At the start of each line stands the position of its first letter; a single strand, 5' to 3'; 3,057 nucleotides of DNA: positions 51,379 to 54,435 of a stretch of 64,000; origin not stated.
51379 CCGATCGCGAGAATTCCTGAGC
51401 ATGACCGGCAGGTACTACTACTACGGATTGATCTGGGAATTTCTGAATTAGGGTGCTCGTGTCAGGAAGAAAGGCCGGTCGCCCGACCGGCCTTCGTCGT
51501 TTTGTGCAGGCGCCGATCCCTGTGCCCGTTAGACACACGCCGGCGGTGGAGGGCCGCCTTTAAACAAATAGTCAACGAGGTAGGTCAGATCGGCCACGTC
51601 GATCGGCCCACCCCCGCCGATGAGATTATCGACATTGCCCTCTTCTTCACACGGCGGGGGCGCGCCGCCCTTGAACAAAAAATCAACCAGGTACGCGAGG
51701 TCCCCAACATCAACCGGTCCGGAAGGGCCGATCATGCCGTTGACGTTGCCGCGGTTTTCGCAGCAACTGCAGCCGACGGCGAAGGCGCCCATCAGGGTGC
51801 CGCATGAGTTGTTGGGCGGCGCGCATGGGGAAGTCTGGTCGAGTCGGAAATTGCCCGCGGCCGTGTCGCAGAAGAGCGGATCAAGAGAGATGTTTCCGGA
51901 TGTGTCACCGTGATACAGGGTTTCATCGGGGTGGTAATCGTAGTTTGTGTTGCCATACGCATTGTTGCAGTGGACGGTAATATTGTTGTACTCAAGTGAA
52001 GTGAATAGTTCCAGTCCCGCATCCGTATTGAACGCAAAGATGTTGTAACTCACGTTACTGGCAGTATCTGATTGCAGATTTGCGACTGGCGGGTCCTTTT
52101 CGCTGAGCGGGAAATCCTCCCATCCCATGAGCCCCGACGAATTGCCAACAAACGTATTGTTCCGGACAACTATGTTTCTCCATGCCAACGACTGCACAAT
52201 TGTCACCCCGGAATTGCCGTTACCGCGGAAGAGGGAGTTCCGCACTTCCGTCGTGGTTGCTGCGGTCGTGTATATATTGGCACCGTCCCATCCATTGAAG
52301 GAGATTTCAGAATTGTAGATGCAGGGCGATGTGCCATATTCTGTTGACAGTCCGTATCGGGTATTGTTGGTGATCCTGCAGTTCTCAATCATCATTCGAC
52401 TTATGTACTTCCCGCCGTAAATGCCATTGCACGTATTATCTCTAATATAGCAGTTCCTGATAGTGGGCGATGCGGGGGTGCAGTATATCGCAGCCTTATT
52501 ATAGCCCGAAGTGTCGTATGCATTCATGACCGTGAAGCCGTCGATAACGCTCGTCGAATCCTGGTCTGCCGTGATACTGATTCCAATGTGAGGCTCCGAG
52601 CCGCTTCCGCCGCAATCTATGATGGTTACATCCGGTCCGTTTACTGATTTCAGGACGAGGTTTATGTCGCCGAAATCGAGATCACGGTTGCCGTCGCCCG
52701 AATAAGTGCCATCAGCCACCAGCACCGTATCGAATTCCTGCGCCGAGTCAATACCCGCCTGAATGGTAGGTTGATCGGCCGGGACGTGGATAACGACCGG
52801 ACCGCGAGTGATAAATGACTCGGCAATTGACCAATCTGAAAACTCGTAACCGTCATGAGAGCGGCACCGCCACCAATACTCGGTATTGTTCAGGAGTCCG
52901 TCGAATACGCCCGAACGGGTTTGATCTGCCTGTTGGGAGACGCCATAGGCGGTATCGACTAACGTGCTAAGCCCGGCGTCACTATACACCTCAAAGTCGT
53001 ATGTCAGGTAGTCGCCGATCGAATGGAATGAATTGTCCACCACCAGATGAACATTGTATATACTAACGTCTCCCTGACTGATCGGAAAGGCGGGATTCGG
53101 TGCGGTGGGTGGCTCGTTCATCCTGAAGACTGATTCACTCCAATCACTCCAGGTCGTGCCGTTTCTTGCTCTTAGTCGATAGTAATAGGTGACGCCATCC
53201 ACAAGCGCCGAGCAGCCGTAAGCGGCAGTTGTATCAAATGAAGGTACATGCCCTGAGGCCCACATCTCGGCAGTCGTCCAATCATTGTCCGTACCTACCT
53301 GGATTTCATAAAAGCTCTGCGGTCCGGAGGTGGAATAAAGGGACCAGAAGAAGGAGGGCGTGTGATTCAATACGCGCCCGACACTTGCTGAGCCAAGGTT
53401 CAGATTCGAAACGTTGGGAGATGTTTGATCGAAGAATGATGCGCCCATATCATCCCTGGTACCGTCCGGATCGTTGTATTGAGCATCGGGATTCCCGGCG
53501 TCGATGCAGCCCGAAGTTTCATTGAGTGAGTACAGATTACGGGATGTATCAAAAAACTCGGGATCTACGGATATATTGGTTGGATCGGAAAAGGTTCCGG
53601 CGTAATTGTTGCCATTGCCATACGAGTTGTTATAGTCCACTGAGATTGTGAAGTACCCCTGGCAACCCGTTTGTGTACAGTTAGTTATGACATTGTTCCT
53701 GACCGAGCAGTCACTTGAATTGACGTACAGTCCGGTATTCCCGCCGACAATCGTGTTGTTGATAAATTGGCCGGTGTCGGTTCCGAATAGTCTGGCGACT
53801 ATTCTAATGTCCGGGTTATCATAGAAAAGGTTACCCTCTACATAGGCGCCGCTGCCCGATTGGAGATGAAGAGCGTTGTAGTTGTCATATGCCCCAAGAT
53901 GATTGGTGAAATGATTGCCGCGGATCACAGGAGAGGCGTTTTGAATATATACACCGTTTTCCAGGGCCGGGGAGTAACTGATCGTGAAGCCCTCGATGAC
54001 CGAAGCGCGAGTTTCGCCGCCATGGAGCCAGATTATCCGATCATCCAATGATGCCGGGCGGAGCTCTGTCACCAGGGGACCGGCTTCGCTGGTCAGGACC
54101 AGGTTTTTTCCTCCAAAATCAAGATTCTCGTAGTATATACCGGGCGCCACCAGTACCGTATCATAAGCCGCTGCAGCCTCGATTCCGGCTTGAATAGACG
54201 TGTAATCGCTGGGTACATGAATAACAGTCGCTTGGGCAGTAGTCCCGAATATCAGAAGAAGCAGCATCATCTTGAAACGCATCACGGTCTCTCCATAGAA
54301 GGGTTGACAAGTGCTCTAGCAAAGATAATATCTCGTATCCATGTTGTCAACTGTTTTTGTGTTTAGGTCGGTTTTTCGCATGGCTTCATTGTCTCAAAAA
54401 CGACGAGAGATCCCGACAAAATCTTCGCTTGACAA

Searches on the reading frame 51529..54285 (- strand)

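Call 67: search_protein_families(library=pfam, proteins=[window:51529-54285:-], max_evalue=0.001)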
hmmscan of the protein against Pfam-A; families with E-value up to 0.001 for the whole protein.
window:51529-54285:- (918 aa): 4 families
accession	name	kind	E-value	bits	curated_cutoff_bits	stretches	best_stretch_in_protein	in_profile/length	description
PF13229.12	Beta_helix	-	6.7e-25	88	25.9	2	553-712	11-158/158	Right handed beta helix region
PF07602.17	DUF1565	-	5.1e-07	29.7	20.3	0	94-189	106-205/257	Protein of unknown function (DUF1565)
PF00041.27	fn3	-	0.00014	22.4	25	0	314-386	20-81/84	Fibronectin type III domain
PF17161.10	DUF5123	-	0.00038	22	35.1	1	705-820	1-103/113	Domain of unknown function (DUF5123)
